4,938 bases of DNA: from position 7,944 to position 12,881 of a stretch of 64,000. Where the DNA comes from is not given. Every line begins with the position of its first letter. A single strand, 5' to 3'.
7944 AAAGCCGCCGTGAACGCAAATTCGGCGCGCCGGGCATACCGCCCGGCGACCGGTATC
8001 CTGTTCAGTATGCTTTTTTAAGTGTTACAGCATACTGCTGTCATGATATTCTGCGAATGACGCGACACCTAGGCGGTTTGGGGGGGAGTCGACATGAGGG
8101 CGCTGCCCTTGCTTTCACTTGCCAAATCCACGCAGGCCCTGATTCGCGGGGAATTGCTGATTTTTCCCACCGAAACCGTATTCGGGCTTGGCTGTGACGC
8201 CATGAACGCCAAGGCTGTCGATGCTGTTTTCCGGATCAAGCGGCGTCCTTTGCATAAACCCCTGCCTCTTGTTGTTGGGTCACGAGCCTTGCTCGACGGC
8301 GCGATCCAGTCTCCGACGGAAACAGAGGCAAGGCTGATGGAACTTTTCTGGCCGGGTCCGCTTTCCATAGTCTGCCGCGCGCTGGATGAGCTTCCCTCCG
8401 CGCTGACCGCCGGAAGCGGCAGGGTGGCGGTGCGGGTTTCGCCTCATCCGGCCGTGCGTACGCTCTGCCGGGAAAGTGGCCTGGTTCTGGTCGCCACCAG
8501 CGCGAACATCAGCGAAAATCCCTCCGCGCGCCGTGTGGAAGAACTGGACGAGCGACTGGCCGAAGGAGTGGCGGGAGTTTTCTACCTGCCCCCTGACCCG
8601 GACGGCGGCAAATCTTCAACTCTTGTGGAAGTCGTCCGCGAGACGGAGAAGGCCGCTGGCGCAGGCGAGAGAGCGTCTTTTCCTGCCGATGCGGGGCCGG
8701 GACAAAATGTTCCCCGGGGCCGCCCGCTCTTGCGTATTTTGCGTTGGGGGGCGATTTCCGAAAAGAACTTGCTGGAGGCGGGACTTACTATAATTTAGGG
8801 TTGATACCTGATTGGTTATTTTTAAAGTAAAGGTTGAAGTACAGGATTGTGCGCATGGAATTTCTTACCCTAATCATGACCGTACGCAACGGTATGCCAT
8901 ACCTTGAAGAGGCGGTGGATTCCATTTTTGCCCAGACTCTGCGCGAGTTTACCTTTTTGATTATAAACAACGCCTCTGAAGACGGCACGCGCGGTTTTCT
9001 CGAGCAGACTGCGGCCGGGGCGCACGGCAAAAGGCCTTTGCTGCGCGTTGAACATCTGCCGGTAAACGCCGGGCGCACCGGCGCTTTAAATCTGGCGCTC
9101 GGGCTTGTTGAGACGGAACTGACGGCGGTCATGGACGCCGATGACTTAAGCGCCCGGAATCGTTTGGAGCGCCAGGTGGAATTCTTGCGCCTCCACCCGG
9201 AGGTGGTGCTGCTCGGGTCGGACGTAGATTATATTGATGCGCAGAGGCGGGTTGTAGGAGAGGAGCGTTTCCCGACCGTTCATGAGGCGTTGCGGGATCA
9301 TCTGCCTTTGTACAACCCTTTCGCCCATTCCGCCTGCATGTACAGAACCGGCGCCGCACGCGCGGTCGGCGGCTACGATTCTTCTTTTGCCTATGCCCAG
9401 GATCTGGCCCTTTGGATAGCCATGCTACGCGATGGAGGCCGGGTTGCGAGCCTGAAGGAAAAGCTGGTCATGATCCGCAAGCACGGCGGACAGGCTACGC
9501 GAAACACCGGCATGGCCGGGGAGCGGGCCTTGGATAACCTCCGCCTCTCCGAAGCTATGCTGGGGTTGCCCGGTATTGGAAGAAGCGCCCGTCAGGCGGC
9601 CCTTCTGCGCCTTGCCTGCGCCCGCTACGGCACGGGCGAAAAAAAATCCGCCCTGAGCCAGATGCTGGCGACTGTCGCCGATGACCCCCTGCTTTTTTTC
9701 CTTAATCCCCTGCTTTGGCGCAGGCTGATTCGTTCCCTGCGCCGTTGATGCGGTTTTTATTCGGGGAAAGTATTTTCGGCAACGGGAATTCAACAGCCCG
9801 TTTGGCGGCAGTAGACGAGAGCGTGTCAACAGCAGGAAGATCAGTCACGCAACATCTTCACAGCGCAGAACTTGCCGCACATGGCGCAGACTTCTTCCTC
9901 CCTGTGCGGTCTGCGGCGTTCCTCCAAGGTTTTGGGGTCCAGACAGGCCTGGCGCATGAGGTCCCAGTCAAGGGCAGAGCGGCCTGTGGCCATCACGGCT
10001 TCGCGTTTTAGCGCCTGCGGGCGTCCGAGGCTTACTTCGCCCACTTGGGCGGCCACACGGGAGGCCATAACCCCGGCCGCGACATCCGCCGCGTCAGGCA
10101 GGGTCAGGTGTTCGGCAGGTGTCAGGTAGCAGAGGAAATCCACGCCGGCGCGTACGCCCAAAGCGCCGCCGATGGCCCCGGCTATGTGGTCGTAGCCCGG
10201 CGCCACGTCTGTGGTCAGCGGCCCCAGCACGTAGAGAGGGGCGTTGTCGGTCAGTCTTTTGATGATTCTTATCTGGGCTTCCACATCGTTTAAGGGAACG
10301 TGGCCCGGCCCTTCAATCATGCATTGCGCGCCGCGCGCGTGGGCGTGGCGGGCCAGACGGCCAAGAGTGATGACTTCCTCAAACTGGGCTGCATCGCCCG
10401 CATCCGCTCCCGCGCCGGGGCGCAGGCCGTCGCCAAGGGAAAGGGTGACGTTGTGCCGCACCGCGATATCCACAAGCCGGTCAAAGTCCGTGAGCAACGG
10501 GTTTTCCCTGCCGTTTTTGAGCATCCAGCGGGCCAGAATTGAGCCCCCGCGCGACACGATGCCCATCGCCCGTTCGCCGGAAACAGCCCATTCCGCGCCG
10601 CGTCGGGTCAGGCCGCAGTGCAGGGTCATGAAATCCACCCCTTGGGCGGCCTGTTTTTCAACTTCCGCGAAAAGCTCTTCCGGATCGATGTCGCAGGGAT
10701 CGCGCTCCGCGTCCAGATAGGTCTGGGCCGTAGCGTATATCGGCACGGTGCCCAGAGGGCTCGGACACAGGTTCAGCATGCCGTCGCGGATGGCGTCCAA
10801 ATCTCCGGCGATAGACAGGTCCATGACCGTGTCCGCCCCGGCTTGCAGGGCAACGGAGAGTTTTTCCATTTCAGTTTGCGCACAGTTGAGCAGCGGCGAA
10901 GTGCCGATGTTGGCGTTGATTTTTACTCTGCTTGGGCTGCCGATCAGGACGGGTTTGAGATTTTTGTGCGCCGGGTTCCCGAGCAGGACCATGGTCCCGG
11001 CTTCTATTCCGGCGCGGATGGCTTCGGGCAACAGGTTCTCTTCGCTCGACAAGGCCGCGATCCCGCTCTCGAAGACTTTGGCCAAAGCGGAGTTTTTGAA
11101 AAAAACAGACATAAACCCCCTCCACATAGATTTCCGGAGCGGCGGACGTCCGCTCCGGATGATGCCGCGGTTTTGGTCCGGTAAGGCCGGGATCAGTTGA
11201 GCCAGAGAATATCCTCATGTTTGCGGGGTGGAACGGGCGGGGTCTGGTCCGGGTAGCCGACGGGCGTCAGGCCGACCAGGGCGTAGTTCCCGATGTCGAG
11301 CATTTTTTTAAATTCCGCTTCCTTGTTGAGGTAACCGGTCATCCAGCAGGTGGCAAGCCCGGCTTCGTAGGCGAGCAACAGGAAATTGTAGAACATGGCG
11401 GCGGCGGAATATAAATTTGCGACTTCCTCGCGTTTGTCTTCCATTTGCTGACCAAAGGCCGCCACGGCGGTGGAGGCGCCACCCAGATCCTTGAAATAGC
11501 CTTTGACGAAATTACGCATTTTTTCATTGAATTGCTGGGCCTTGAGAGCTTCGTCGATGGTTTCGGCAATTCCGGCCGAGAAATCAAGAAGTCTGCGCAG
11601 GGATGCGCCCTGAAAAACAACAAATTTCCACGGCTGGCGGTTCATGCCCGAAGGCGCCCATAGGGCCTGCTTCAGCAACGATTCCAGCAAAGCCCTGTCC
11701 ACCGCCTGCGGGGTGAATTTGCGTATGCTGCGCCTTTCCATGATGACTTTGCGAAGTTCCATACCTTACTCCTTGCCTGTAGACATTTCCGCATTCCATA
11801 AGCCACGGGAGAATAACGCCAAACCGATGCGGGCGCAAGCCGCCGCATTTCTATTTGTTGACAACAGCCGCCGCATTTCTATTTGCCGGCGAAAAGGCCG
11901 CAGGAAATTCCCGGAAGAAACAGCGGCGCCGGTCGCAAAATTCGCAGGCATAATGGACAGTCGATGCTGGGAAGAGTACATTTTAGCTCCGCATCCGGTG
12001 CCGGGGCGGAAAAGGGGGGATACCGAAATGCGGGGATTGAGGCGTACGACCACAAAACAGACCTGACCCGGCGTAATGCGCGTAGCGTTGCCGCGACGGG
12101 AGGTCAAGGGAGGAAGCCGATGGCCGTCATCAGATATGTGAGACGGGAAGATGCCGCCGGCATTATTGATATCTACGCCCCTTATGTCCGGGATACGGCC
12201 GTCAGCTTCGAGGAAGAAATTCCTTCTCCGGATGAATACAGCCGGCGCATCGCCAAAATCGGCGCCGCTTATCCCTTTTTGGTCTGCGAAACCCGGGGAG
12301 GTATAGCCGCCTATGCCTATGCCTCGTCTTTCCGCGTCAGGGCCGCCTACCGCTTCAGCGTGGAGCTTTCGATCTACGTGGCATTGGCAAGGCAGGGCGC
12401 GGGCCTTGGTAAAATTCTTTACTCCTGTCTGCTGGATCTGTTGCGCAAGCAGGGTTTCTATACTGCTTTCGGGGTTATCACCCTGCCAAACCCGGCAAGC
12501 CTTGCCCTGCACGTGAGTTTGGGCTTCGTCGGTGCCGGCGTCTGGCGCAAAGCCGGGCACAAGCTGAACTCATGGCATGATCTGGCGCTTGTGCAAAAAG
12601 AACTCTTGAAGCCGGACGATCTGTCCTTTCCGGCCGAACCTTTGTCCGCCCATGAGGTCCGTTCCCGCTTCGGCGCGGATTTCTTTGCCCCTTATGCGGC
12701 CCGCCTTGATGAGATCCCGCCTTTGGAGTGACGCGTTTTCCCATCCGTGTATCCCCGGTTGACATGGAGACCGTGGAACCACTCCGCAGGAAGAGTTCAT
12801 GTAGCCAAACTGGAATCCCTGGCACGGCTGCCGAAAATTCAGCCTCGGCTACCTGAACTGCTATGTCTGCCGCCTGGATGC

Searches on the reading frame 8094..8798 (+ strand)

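Call 83: search_protein_families(library=pfam, proteins=[window:8094-8798:+], max_evalue=0.001)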
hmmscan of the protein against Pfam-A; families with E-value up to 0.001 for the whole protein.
window:8094-8798:+ (234 aa): 1 family
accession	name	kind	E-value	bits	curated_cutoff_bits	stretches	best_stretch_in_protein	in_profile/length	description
PF01300.24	Sua5_yciO_yrdC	-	1.3e-44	152.2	25.1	1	15-183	2-170/178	Telomere recombination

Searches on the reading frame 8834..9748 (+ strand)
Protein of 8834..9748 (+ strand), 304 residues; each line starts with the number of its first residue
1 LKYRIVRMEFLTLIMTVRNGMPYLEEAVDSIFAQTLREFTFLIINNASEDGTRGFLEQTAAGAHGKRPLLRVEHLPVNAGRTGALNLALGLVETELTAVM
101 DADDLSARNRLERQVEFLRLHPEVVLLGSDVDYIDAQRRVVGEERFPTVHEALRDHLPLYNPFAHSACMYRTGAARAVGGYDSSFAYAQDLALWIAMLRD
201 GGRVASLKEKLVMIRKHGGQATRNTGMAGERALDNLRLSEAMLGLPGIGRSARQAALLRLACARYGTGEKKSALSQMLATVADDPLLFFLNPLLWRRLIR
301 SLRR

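Call 83: search_protein_families(library=pfam, proteins=[window:8834-9748:+], max_evalue=0.001)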
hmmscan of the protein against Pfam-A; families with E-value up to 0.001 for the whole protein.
window:8834-9748:+ (304 aa): 3 families
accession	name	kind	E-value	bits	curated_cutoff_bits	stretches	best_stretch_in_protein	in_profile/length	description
PF00535.33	Glycos_transf_2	-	2.1e-20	73.7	23.3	1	13-145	2-130/168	Glycosyl transferase family 2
PF13641.12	Glyco_tranf_2_3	-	6.4e-11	43.1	27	1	12-213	4-210/230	Glycosyltransferase like family 2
PF10111.15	Glyco_tranf_2_2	-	0.00012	22.1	27.3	1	18-193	9-195/276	Glycosyltransferase like family 2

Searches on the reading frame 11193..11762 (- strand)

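Call 83: search_protein_families(library=pfam, proteins=[window:11193-11762:-], max_evalue=0.001)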
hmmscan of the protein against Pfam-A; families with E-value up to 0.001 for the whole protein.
window:11193-11762:- (189 aa): 2 families
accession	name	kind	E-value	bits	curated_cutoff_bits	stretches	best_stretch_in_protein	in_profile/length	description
PF00881.29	Nitroreductase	-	7.2e-35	121.1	23.5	1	7-170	1-167/167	Nitroreductase family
PF14512.11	TM1586_NiRdase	-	9.7e-11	42.1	27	0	27-49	161-183/215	Putative TM nitroreductase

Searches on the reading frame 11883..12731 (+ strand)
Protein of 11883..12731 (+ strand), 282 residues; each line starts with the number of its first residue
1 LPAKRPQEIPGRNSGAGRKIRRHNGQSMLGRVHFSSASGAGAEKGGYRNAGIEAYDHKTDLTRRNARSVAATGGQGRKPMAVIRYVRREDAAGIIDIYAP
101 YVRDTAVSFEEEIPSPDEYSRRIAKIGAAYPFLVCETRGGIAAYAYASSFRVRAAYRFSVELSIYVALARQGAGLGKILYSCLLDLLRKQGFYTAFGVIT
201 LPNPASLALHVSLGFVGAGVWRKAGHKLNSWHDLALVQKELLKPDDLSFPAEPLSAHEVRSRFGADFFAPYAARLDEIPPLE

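Call 12: search_protein_families(library=pfam, proteins=[window:11883-12731:+])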
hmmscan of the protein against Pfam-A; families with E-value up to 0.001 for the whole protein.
window:11883-12731:+ (282 aa): 2 families
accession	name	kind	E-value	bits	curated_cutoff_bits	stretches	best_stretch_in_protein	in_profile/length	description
PF13420.13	Acetyltransf_4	-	4.6e-18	66.2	24.3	1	83-233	1-152/155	Acetyltransferase (GNAT) domain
PF00583.31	Acetyltransf_1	-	1.8e-08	35.1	20.7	1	114-215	15-116/116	Acetyltransferase (GNAT) family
